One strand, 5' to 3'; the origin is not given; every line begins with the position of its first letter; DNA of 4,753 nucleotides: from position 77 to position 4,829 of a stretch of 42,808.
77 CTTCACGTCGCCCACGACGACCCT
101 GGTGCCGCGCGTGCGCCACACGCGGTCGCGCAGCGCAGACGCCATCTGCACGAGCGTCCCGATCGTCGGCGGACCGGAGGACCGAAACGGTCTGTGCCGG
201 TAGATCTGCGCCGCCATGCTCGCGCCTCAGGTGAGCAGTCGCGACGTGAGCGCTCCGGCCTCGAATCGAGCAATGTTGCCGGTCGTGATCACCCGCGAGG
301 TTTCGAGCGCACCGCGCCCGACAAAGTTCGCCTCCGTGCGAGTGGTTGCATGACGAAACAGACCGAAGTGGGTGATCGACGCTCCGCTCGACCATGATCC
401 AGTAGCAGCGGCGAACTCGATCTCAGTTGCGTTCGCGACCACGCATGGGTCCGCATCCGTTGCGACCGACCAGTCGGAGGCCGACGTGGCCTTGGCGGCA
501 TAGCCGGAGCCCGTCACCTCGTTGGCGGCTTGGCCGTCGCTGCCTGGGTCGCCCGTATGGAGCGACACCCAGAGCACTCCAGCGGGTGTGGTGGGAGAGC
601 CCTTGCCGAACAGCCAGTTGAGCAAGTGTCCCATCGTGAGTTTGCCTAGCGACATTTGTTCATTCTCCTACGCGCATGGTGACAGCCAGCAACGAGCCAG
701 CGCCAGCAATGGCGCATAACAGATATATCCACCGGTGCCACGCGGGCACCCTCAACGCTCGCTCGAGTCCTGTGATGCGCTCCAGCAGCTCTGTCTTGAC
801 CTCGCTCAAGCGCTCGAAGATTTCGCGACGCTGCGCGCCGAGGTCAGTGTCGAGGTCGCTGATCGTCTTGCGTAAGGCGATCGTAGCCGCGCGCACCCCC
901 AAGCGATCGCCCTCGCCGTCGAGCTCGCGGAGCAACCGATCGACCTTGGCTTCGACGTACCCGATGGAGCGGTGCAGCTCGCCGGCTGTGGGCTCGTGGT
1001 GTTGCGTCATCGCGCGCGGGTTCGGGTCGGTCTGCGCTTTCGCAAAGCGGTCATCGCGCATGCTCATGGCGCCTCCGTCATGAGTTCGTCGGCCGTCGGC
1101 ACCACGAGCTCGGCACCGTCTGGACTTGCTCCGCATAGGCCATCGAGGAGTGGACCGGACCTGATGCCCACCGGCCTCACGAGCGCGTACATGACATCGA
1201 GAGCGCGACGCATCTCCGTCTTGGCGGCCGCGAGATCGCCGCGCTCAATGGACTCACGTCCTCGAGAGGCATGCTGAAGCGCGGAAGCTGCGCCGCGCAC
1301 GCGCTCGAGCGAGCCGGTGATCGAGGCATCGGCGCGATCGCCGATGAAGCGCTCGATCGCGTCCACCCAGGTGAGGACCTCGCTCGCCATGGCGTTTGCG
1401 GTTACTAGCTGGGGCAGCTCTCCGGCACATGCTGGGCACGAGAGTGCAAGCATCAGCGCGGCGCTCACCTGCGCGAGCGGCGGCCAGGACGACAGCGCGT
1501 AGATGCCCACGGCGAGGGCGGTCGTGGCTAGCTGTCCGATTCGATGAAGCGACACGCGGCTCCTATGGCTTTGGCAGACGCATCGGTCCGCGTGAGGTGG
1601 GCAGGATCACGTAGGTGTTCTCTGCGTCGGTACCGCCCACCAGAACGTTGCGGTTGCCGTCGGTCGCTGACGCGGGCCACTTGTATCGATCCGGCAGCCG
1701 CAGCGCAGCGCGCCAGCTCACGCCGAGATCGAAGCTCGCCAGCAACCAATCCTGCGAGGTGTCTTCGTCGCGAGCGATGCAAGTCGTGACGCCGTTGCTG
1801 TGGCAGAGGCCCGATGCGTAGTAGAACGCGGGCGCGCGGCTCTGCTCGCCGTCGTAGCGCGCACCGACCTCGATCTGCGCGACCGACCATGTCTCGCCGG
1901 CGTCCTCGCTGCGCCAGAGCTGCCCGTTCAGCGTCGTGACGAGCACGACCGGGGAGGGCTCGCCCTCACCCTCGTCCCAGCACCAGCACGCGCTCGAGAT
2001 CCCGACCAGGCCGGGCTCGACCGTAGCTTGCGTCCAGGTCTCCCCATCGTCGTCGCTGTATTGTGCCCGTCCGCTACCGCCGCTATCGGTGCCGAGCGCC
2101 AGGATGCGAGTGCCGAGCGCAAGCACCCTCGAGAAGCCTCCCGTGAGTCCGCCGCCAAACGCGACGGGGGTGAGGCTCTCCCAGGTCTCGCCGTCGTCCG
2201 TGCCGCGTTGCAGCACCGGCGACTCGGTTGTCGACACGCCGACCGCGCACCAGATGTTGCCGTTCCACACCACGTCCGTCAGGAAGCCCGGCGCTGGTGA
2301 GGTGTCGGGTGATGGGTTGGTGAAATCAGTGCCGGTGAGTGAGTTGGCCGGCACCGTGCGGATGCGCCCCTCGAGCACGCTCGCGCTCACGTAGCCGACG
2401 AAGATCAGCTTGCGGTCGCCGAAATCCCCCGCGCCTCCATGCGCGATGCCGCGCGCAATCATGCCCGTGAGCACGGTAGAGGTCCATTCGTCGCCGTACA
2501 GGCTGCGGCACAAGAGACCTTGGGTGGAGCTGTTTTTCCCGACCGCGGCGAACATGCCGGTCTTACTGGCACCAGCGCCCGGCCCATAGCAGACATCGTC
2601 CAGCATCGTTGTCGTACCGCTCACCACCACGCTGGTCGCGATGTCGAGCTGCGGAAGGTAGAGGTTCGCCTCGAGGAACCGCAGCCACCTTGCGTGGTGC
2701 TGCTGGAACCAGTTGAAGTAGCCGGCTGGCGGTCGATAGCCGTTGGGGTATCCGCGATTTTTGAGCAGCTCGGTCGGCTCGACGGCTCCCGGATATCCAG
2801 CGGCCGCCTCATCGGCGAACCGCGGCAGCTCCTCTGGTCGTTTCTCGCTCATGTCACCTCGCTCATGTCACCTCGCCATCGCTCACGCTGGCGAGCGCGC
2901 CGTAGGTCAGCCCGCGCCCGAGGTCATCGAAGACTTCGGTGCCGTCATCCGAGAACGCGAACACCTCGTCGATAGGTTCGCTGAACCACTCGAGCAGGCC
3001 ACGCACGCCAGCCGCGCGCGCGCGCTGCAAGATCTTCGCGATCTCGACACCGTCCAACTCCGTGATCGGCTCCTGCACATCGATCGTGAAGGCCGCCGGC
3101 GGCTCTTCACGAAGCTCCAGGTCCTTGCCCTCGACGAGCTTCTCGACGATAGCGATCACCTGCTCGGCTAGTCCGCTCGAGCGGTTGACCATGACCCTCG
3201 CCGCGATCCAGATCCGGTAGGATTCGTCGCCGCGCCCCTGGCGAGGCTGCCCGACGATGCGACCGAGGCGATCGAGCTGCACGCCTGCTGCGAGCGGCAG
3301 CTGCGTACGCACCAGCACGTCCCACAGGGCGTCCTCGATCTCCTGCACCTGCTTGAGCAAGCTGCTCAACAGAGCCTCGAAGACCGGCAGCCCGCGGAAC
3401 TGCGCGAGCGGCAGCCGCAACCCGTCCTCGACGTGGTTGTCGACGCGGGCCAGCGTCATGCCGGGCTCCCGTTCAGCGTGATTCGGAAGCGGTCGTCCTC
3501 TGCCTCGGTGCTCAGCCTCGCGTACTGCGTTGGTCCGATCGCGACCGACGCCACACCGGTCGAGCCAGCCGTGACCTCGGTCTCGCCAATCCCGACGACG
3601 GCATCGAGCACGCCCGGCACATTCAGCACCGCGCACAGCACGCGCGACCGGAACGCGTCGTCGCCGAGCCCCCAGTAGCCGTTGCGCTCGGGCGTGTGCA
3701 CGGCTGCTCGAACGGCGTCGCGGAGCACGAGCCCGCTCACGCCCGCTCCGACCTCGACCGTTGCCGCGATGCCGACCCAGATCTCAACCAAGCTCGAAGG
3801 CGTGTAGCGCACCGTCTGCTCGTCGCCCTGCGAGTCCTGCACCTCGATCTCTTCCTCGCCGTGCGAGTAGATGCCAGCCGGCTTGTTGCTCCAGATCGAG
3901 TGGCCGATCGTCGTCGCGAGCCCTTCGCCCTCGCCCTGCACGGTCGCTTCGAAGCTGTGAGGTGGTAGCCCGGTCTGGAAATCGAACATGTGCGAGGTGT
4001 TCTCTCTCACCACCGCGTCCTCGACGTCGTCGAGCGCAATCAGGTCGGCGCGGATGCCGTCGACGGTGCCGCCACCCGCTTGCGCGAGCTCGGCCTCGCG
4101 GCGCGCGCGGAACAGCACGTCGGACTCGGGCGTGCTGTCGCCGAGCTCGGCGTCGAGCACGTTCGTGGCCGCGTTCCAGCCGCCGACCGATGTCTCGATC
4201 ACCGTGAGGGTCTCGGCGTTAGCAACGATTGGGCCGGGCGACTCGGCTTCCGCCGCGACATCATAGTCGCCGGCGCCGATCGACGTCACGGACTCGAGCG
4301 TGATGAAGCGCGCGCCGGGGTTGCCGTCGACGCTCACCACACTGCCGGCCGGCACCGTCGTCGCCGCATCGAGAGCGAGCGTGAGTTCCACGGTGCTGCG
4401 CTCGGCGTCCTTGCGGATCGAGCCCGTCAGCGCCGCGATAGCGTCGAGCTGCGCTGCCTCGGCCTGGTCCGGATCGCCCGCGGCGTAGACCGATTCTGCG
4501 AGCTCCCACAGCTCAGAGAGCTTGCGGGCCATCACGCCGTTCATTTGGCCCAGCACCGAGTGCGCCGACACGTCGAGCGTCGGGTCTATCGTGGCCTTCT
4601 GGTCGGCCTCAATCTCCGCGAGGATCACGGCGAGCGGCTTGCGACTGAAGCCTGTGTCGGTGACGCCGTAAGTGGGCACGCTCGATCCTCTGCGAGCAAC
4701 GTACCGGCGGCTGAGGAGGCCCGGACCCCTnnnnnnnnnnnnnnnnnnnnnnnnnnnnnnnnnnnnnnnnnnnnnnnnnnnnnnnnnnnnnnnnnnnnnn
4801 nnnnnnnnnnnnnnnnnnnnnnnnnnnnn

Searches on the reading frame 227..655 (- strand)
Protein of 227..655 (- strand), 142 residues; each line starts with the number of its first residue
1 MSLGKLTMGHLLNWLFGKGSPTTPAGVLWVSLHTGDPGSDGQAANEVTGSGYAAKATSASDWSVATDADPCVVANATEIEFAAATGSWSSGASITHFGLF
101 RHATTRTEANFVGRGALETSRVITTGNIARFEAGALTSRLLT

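Call 8: search_protein_families(library=pfam, max_evalue=0.1, proteins=[window:227-655:-])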
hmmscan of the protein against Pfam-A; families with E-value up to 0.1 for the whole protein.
window:227-655:- (142 aa): 1 family
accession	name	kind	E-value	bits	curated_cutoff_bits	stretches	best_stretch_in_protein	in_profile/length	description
PF23140.1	Gp80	-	9e-26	91.1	27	1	10-137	9-126/128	Podophage GP4 fiber I protein gp80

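Call 9: search_protein_families(library=phrogs, max_evalue=0.01, proteins=[window:227-655:-])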
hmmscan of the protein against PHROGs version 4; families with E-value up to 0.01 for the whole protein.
window:227-655:- (142 aa): 1 family
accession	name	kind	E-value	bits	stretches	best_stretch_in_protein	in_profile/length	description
phrog_240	-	head and packaging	3.5e-18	67.2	1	11-140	71-188/200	head protein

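Call 74: find_encoding_contigs(protein=window:227-655:-, flank=3000, max_places=10)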
Protein window:227-655:- (142 aa): 8 contigs read that carry it; 4 places shown.
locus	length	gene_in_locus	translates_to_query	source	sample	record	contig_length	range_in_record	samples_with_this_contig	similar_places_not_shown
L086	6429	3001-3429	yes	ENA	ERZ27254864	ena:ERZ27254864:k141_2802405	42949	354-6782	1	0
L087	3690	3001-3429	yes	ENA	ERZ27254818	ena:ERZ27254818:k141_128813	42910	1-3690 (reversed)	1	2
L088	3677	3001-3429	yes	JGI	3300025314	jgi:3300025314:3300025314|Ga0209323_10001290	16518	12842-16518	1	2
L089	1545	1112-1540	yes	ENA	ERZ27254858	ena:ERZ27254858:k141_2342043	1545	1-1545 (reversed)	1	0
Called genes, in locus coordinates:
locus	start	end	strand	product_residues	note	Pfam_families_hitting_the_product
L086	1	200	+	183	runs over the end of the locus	?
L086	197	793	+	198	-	PF11041:Phage_Wedge1 (faint)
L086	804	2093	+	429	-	PF02012:BNR (faint)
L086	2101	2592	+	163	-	-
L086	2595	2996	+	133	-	-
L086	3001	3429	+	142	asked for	PF23140:Gp80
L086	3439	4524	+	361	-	-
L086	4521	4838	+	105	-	-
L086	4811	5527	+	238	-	-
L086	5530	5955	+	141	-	-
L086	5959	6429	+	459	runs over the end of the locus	PF10934:Sheath_initiator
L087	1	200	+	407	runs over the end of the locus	PF04865:Baseplate_J (weak)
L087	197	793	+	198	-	PF11041:Phage_Wedge1 (faint)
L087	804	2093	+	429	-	PF02012:BNR (faint)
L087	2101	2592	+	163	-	-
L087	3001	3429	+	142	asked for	PF23140:Gp80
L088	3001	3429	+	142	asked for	PF23140:Gp80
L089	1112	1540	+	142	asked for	PF23140:Gp80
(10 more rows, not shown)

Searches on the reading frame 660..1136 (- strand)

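Call 8: search_protein_families(library=pfam, max_evalue=0.1, proteins=[window:660-1136:-])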
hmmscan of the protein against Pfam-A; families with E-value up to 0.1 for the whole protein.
window:660-1136:- (158 aa): 1 family
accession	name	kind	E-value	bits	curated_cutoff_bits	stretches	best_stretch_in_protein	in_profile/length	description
PF02879.22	PGM_PMM_II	-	0.0075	17.2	29.3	1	31-81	47-98/103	Phosphoglucomutase/phosphomannomutase, alpha/beta/alpha domain II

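Call 9: search_protein_families(library=phrogs, max_evalue=0.01, proteins=[window:660-1136:-])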
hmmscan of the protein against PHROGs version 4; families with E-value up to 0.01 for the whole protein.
window:660-1136:- (158 aa): 0 families

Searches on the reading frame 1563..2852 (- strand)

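Call 8: search_protein_families(library=pfam, max_evalue=0.1, proteins=[window:1563-2852:-])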
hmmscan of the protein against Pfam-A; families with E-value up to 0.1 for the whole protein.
window:1563-2852:- (429 aa): 5 families
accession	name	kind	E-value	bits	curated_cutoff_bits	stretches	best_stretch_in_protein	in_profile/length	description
PF02012.26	BNR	-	1.5e-06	27.7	27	0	264-274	1-11/12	BNR/Asp-box repeat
PF15902.12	Sortilin-Vps10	-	0.00011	21.6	33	1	265-402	5-131/446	Sortilin, neurotensin receptor 3,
PF14870.12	PSII_BNR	-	0.014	15.1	27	0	263-323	84-138/303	Photosynthesis system II assembly factor YCF48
PF13088.12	BNR_2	-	0.03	14.1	31.4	0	215-284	85-158/277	BNR repeat-like domain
PF19755.4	DUF6242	-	0.079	13.2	29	0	234-322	139-217/217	Domain of unknown function (DUF6242)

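Call 9: search_protein_families(library=phrogs, max_evalue=0.01, proteins=[window:1563-2852:-])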
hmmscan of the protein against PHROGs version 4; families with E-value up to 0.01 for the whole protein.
window:1563-2852:- (429 aa): 1 family
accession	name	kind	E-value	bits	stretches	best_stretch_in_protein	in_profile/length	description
phrog_2126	-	tail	0.0012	19.2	1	23-59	16-52/459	tail fiber protein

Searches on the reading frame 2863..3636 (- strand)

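Call 8: search_protein_families(library=pfam, max_evalue=0.1, proteins=[window:2863-3636:-])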
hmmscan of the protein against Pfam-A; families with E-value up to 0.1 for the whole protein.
window:2863-3636:- (257 aa): 1 family
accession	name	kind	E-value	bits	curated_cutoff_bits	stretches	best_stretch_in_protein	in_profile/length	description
PF11041.13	DUF2612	-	7.8e-07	29.7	23.5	1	77-133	6-62/181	Protein of unknown function (DUF2612)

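Call 9: search_protein_families(library=phrogs, max_evalue=0.01, proteins=[window:2863-3636:-])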
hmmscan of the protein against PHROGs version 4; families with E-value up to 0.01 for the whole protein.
window:2863-3636:- (257 aa): 6 families
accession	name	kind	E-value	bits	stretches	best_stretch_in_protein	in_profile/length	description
phrog_6277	-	unknown function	3.6e-24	86.6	1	67-213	7-151/280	-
phrog_587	-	head and packaging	7e-18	66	2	63-133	16-86/392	structural protein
phrog_22472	-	unknown function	9.1e-15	55.9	1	79-212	19-150/302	-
phrog_1160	-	tail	3.2e-13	50.2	1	85-231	35-192/528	baseplate protein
phrog_4017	-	tail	2.1e-11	44.8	1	77-166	18-108/285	baseplate protein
phrog_4056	-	tail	2.8e-09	37.8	1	66-177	15-127/219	baseplate protein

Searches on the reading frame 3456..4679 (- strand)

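Call 26: search_protein_families(library=pfam, max_evalue=0.01, proteins=[window:3456-4679:-])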
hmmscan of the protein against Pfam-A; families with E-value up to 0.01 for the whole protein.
window:3456-4679:- (407 aa): 1 family
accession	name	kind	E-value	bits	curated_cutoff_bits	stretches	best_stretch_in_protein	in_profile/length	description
PF04865.19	Baseplate_J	-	2.5e-12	47.1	21.1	1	75-225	2-154/255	Baseplate J-like protein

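Call 27: search_protein_families(library=phrogs, max_evalue=0.001, proteins=[window:3456-4679:-])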
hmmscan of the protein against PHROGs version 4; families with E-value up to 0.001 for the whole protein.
window:3456-4679:- (407 aa): 3 families
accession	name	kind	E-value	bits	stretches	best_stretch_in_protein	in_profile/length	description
phrog_6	-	tail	1.8e-49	169.8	1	2-391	58-400/548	baseplate wedge subunit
phrog_34452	-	unknown function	2.5e-13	51.1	1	4-173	2-171/175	-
phrog_2103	-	tail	0.00014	22.4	1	11-168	3-157/162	baseplate protein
